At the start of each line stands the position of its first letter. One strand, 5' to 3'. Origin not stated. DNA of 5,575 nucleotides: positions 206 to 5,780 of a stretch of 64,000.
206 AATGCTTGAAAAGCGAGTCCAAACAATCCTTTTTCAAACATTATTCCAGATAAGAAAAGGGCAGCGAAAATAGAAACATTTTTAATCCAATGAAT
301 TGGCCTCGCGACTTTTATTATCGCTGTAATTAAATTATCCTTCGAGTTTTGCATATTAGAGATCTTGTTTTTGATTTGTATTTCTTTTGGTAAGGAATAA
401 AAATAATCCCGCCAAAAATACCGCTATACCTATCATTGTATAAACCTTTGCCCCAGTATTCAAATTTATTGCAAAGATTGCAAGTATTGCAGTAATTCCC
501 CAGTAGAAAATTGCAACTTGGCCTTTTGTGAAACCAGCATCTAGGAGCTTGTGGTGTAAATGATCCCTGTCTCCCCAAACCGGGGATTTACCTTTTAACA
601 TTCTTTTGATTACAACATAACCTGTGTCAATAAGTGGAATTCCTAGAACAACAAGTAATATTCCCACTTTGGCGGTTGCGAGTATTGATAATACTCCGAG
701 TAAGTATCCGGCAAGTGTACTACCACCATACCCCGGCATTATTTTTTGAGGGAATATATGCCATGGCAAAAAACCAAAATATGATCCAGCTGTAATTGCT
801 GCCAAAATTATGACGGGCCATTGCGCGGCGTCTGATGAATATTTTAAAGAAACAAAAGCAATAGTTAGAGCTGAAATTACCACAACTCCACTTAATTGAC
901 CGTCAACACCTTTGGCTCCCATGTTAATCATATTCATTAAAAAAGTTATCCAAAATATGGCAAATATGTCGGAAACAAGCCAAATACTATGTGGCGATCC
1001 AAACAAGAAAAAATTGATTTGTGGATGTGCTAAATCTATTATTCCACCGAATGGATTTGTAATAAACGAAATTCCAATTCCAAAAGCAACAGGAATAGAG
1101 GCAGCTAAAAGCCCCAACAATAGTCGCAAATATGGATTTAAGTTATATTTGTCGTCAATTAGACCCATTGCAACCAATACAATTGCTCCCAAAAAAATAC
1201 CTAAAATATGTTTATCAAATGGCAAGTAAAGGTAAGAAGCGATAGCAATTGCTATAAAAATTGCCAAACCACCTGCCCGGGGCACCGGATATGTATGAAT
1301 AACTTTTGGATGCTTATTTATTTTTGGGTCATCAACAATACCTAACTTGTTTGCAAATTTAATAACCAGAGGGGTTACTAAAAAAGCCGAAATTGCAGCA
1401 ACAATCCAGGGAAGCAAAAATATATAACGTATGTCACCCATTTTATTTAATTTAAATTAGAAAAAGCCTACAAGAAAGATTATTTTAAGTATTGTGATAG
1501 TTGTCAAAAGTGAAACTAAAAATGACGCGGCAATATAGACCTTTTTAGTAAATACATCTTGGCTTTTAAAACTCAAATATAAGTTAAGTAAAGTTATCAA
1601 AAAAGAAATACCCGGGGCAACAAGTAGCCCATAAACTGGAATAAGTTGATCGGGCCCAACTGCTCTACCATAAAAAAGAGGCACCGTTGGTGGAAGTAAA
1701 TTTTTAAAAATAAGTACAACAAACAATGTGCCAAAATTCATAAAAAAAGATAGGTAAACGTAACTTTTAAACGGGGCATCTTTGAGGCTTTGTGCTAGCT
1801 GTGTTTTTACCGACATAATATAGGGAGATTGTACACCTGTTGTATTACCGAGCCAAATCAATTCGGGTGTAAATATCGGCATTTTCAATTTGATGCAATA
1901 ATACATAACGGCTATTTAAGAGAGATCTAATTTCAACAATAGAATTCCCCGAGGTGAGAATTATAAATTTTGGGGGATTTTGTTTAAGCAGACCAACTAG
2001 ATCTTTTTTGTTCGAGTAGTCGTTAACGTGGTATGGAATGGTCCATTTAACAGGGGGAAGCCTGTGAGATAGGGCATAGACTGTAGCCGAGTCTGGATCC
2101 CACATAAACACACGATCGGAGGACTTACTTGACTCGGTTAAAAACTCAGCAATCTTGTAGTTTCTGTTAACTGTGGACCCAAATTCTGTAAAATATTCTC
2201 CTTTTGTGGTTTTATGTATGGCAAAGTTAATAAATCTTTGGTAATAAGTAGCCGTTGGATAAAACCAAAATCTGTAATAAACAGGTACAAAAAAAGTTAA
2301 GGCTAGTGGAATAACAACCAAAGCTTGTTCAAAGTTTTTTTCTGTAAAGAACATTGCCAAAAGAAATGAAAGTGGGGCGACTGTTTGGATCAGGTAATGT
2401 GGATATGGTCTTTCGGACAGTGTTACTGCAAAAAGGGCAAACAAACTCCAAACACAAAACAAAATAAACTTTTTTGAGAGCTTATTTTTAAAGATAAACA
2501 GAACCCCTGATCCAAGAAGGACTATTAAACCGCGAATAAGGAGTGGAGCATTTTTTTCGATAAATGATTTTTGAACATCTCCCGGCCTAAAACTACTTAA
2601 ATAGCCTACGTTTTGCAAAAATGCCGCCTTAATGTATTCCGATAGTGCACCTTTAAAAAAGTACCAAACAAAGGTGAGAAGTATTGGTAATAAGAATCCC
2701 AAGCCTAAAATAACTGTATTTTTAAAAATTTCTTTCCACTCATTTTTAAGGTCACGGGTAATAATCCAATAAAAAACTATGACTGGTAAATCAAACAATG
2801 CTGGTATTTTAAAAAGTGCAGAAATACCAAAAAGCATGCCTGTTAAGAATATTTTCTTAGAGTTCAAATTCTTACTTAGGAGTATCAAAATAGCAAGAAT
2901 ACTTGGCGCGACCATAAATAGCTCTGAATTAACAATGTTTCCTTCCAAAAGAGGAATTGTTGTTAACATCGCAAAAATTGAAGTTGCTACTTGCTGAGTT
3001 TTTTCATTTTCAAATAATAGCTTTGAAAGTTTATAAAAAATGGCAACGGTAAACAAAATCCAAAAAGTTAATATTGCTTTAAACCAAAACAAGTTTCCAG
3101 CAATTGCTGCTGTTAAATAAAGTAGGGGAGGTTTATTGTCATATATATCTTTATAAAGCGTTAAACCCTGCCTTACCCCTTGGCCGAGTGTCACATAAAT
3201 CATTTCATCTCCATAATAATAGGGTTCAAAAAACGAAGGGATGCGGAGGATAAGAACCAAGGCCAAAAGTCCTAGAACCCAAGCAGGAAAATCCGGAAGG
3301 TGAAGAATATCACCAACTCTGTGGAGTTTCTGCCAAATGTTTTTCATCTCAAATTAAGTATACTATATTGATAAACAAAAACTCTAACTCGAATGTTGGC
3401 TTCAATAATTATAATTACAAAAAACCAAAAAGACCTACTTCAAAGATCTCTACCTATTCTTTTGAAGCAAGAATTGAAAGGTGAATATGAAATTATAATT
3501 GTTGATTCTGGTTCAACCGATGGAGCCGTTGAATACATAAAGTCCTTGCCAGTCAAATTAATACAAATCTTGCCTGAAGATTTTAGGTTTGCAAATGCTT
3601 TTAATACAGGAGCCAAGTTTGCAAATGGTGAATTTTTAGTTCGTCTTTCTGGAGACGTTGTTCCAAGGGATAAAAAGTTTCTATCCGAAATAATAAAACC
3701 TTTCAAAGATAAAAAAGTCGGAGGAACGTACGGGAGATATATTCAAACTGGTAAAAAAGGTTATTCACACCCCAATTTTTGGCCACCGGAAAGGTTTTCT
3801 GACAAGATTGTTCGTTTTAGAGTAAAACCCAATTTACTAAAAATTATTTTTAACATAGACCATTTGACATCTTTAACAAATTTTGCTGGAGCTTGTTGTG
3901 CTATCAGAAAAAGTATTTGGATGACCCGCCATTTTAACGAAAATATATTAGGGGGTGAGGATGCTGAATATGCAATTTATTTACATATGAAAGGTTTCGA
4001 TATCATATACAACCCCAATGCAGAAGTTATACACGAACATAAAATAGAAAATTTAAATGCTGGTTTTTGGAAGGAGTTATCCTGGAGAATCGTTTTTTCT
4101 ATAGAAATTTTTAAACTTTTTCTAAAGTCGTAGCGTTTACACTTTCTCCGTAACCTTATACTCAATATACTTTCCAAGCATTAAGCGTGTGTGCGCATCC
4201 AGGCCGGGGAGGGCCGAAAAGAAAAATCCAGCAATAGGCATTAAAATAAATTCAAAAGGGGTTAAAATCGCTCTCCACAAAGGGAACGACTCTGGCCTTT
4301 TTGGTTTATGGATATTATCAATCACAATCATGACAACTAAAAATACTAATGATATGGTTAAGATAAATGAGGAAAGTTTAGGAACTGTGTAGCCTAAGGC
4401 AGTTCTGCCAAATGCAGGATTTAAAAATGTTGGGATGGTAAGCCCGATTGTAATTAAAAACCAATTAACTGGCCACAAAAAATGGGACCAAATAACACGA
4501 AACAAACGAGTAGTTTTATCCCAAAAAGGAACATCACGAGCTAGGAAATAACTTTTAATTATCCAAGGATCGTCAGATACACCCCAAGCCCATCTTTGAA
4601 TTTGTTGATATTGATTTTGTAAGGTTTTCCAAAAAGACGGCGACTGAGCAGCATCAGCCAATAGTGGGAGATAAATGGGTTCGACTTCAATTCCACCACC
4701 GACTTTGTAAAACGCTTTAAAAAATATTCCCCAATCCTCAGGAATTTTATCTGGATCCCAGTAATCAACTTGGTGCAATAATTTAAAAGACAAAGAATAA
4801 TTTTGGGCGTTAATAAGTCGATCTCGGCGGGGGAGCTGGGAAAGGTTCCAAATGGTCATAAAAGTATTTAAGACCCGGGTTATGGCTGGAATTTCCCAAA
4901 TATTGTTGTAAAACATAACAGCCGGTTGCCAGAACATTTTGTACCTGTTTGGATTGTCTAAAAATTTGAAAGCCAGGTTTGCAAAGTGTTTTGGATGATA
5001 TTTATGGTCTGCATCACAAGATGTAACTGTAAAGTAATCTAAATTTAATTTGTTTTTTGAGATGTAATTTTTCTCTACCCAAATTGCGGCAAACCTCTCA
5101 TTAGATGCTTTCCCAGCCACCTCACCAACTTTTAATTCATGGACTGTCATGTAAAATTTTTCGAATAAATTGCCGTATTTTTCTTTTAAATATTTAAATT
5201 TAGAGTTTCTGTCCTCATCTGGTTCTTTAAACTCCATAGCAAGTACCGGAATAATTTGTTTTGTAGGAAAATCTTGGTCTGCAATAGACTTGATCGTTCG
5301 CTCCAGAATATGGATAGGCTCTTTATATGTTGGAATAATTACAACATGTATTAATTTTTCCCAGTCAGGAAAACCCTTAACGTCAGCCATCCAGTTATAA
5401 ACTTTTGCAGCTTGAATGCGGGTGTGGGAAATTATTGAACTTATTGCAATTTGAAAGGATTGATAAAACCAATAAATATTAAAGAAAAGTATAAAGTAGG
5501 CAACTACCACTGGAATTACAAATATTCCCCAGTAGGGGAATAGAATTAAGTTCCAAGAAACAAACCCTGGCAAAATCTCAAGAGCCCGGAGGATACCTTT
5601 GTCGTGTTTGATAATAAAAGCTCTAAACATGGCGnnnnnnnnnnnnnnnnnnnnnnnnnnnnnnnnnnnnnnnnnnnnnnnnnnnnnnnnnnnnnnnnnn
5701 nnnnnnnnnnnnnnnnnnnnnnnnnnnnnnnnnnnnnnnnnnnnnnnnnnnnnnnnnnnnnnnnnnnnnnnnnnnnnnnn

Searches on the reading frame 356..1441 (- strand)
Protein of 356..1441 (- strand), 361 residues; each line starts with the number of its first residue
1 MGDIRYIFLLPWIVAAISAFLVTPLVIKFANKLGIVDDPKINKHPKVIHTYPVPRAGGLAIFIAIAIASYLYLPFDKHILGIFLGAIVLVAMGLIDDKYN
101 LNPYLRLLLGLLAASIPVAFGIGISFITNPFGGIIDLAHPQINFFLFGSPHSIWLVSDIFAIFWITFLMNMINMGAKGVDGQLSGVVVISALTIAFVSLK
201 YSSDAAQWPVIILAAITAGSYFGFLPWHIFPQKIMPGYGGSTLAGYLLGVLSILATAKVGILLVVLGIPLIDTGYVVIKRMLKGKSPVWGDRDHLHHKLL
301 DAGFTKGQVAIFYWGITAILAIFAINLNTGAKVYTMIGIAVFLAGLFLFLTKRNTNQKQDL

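Call 9: search_protein_families(library=pfam, proteins=[window:356-1441:-], max_evalue=0.001)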
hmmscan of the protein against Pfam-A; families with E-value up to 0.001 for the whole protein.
window:356-1441:- (361 aa): 1 family
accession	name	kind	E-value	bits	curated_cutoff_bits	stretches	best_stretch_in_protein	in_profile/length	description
PF00953.26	Glycos_transf_4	-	8.6e-21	75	27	1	80-255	2-159/160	Glycosyl transferase family 4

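Call 47: find_encoding_contigs(protein=window:356-1441:-, flank=10000, max_places=1)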
Protein window:356-1441:- (361 aa): 1 contig read that carries it; 1 place shown.
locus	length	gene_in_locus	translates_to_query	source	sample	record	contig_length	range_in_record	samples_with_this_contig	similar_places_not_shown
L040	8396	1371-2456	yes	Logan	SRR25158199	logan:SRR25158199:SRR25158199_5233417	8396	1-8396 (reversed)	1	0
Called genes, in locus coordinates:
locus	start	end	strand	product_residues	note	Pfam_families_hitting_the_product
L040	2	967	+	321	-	?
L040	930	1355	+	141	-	-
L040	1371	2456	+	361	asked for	PF00953:Glycos_transf_4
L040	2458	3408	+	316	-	PF01040:UbiA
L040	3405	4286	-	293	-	PF08308:PEGA, PF08239:SH3_3 (weak)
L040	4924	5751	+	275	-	-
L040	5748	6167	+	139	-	-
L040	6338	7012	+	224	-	PF01551:Peptidase_M23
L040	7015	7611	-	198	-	PF00730:HhH-GPD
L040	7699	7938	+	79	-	-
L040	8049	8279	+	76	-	-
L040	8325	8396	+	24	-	?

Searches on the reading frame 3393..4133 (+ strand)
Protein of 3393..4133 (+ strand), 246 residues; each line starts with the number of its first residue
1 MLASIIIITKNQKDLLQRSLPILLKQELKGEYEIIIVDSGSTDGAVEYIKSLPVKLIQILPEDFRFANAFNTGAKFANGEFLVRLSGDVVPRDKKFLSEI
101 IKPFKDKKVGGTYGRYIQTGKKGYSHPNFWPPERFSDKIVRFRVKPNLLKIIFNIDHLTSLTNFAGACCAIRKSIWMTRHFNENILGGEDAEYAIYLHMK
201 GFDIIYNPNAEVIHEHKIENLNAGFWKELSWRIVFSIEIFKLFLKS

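Call 9: search_protein_families(library=pfam, proteins=[window:3393-4133:+], max_evalue=0.001)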
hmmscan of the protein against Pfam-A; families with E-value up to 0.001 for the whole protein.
window:3393-4133:+ (246 aa): 3 families
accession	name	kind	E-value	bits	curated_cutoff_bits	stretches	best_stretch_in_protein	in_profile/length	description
PF00535.33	Glycos_transf_2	-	3.9e-21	76.1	23.3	1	4-146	1-134/168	Glycosyl transferase family 2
PF13641.12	Glyco_tranf_2_3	-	4.6e-06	27.3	27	1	4-217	4-214/230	Glycosyltransferase like family 2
PF13712.12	Glyco_tranf_2_5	-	0.00047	20.4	27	0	65-110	40-86/210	Glycosyltransferase like family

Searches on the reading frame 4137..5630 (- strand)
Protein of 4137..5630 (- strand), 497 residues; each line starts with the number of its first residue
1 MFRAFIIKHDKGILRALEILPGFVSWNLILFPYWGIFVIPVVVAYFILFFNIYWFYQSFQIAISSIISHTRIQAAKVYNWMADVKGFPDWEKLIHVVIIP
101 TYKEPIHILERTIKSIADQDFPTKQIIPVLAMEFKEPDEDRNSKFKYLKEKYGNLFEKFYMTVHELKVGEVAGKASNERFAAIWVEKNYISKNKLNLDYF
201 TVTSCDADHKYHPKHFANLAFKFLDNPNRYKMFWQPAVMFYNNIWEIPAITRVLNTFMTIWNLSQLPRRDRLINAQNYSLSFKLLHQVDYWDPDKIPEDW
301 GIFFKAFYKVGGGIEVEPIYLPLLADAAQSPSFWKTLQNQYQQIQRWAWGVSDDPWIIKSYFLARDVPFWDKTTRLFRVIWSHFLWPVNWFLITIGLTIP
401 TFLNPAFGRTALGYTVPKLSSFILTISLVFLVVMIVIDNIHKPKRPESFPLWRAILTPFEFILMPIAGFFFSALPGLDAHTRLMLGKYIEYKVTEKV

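Call 9: search_protein_families(library=pfam, proteins=[window:4137-5630:-], max_evalue=0.001)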
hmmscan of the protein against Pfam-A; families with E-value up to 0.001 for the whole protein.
window:4137-5630:- (497 aa): 2 families
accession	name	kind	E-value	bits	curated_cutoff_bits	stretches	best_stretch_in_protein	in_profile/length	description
PF13632.12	Glyco_trans_2_3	-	2.5e-06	27.9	27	1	206-435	6-196/198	Glycosyl transferase family group 2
PF00535.33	Glycos_transf_2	-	0.00025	21.5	23.3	0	97-129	2-33/168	Glycosyl transferase family 2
